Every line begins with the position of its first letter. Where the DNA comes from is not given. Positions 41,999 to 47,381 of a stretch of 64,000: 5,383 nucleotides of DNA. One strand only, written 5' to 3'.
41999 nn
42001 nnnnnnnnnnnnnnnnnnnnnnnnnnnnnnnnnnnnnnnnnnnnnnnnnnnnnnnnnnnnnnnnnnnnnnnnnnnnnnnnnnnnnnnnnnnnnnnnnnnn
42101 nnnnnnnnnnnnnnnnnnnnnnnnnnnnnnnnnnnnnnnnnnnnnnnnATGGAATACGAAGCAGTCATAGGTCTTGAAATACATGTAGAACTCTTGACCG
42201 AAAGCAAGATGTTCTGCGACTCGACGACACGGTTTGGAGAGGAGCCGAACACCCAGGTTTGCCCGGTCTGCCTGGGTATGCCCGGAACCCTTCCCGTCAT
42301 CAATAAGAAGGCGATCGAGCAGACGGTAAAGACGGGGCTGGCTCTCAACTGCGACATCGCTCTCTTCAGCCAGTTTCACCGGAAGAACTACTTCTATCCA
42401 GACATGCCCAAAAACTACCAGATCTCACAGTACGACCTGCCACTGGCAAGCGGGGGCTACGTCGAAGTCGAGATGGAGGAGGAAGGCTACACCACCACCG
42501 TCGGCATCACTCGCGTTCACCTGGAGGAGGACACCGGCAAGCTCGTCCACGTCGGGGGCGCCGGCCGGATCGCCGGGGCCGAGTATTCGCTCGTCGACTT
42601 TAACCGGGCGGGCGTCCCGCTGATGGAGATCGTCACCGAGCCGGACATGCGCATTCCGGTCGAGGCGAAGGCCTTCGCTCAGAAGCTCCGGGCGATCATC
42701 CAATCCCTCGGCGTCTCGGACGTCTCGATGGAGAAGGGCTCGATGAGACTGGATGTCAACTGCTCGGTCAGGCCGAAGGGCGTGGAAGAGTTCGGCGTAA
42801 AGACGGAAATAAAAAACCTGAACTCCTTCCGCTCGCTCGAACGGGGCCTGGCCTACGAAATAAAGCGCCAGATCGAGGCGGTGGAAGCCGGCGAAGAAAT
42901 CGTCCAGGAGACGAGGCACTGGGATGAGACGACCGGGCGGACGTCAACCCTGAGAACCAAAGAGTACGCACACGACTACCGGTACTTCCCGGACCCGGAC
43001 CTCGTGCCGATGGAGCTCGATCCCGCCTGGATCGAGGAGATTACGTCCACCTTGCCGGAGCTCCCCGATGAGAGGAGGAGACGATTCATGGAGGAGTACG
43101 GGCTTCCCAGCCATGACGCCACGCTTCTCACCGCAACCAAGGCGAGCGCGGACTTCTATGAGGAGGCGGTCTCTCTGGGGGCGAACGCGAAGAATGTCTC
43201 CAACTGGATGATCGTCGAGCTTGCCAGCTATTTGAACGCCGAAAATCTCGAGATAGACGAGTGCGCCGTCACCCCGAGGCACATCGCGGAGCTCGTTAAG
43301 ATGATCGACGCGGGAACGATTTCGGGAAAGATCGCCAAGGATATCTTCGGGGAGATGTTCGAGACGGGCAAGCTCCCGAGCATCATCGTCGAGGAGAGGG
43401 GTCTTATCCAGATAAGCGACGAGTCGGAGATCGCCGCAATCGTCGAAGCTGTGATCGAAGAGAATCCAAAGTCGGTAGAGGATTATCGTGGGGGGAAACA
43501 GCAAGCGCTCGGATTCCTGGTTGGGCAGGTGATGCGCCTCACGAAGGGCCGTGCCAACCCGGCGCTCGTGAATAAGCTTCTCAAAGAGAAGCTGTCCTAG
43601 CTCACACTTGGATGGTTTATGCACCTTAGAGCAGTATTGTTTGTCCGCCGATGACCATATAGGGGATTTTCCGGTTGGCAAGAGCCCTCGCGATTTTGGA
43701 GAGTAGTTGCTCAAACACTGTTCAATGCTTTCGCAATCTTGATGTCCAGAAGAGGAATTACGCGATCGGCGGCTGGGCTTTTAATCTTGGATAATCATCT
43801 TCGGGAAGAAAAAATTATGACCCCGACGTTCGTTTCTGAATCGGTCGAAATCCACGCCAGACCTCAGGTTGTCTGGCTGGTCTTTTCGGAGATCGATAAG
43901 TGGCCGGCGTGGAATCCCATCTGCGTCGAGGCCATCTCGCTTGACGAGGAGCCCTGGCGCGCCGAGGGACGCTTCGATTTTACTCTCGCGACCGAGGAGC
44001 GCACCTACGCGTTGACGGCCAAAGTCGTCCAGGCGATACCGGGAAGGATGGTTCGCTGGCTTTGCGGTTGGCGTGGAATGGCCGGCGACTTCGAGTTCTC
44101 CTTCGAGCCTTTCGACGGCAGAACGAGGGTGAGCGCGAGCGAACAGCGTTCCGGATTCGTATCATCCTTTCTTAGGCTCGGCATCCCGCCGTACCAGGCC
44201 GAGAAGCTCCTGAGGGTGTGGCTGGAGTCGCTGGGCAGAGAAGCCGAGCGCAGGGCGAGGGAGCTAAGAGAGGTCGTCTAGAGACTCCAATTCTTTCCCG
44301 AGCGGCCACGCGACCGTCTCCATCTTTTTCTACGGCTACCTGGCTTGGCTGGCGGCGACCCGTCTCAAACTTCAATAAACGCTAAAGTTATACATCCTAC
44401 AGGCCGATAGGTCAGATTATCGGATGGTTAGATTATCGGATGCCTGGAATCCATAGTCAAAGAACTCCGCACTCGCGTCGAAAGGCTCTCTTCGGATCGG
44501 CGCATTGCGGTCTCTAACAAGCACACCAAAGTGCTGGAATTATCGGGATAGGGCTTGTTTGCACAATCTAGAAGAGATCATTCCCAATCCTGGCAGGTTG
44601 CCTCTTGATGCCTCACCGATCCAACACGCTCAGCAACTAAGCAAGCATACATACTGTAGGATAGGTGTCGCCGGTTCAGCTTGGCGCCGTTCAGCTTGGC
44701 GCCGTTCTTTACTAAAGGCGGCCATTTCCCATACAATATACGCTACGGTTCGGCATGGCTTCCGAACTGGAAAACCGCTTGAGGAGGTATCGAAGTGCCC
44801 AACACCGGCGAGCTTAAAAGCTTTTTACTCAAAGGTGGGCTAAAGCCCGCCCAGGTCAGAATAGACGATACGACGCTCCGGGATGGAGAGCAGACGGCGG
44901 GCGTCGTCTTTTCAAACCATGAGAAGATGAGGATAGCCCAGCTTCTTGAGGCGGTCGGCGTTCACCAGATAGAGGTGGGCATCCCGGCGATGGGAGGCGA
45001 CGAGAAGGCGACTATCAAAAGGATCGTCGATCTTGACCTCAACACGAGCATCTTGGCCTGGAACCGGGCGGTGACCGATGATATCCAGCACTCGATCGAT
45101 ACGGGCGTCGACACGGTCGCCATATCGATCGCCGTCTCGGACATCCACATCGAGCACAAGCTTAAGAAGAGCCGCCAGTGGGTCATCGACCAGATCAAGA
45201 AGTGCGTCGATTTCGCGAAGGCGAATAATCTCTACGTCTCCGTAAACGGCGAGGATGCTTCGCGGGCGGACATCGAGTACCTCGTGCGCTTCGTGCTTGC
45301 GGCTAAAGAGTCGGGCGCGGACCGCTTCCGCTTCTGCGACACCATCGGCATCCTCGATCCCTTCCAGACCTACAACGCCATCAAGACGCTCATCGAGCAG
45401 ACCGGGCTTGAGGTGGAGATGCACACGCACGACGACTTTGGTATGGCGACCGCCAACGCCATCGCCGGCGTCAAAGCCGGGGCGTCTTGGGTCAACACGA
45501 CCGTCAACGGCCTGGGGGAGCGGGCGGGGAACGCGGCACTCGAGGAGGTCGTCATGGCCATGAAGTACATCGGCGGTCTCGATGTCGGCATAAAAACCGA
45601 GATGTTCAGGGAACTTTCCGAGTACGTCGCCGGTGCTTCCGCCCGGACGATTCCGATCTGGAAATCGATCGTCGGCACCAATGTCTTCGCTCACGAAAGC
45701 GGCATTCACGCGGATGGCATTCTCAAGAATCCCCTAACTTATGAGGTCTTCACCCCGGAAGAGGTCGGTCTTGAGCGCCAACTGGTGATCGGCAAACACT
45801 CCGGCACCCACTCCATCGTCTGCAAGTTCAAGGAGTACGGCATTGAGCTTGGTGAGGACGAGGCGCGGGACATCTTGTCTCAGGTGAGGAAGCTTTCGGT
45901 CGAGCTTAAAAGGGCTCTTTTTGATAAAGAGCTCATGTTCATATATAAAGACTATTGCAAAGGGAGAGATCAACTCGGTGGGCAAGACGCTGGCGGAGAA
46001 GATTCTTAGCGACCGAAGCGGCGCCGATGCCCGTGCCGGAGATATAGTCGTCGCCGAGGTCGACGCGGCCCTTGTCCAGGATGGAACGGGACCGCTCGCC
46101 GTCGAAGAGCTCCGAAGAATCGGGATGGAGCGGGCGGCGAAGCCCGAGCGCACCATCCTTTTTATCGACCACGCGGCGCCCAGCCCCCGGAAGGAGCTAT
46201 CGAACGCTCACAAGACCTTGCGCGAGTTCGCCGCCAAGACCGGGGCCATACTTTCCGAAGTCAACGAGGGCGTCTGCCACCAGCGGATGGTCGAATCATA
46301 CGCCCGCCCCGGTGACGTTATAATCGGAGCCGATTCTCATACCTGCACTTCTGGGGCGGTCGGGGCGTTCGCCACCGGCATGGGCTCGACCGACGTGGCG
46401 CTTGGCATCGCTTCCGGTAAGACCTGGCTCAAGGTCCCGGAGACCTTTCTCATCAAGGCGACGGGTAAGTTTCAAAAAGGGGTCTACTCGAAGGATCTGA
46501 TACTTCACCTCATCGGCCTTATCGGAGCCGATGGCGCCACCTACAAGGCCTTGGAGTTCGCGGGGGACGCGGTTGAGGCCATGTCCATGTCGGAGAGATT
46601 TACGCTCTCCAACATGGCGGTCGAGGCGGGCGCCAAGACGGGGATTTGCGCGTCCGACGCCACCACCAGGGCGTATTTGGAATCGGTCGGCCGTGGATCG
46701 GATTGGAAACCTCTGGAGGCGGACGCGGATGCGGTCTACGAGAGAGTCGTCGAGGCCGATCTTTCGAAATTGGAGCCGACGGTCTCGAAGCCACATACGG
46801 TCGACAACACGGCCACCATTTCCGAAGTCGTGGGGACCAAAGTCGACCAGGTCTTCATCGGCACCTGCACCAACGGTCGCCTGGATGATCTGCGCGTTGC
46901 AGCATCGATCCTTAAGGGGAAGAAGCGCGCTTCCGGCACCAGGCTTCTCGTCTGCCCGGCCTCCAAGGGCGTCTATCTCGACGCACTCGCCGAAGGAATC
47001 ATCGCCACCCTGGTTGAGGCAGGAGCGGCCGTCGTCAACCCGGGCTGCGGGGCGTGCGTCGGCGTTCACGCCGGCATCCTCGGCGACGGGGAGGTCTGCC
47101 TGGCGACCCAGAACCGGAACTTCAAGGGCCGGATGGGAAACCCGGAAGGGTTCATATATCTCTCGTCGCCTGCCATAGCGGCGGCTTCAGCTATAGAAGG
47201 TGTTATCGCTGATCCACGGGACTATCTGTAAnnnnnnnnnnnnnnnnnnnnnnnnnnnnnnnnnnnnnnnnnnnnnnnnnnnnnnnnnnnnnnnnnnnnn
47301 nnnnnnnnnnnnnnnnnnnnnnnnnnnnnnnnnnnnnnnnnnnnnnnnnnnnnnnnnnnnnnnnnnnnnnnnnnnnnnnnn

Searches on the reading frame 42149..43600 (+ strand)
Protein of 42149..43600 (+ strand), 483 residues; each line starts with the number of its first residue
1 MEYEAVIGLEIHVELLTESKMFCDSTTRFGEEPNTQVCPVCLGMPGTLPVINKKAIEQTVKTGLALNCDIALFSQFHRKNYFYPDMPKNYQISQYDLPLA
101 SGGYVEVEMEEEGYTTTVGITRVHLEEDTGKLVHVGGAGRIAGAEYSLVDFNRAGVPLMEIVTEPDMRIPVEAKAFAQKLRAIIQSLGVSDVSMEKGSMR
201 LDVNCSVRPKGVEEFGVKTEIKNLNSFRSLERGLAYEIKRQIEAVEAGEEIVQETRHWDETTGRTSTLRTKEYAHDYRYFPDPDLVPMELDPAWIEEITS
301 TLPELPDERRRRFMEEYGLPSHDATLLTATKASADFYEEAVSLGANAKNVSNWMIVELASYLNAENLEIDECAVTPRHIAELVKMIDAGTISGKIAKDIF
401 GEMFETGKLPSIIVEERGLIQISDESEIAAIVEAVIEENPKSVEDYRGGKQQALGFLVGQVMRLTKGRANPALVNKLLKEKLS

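Call 38: search_protein_families(library=pfam, proteins=[window:42149-43600:+], max_evalue=0.001)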
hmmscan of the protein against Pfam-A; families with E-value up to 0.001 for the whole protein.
window:42149-43600:+ (483 aa): 2 families
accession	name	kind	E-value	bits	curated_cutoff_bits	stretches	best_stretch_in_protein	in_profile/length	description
PF02934.20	GatB_N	-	1e-119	399.3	23.4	1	6-296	2-277/277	GatB/GatE catalytic domain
PF02637.23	GatB_Yqey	-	4.6e-61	205.5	27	1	335-482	1-148/148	GatB domain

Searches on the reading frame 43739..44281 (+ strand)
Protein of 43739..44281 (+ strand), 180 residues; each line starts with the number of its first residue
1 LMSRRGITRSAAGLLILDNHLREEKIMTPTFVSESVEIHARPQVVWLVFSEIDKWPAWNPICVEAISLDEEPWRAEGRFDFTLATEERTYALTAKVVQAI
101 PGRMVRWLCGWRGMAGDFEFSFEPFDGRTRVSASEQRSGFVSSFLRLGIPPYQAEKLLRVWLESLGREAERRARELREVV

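Call 38: search_protein_families(library=pfam, proteins=[window:43739-44281:+], max_evalue=0.001)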
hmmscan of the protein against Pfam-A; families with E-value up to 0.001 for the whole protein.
window:43739-44281:+ (180 aa): 3 families
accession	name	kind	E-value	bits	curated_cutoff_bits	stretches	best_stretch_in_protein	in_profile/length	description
PF10604.15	Polyketide_cyc2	-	1.1e-08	35.9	27.4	1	32-157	4-129/142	Polyketide cyclase / dehydrase and lipid transport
PF03364.25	Polyketide_cyc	-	0.00046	20.9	23.4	1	38-117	1-86/126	Polyketide cyclase / dehydrase and lipid transport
PF08327.17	AHSA1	-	0.00067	20.3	22.1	1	40-138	2-97/125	Activator of Hsp90 ATPase homolog 1-like protein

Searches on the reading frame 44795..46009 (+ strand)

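Call 38: search_protein_families(library=pfam, proteins=[window:44795-46009:+], max_evalue=0.001)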
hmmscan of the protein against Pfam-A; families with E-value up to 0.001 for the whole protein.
window:44795-46009:+ (404 aa): 2 families
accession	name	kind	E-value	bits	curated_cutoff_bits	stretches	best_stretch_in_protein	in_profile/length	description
PF00682.25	HMGL-like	-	3.7e-82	276.1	29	1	21-278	2-260/260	HMGL-like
PF22617.1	HCS_D2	-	3.1e-28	98.4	27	1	292-368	1-78/82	Homocitrate synthase post-HMGL domain-like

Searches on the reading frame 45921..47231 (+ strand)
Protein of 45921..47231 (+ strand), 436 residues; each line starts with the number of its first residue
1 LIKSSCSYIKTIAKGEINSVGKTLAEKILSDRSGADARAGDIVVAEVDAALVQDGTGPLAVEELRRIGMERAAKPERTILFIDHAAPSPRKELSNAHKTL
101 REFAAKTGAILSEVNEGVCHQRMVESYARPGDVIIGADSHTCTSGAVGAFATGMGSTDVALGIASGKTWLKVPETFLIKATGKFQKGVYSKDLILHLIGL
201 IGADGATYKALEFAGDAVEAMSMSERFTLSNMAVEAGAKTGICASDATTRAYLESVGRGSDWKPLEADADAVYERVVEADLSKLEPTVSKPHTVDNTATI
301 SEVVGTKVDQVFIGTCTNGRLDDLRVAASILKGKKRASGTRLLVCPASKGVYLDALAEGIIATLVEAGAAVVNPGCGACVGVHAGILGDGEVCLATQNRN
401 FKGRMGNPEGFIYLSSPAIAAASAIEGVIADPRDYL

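Call 38: search_protein_families(library=pfam, proteins=[window:45921-47231:+], max_evalue=0.001)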
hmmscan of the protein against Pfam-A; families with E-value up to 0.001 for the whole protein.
window:45921-47231:+ (436 aa): 1 family
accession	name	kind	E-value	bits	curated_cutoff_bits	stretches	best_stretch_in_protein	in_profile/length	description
PF00330.25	Aconitase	-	2.5e-101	340.4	28.7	1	27-427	2-463/463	Aconitase family (aconitate hydratase)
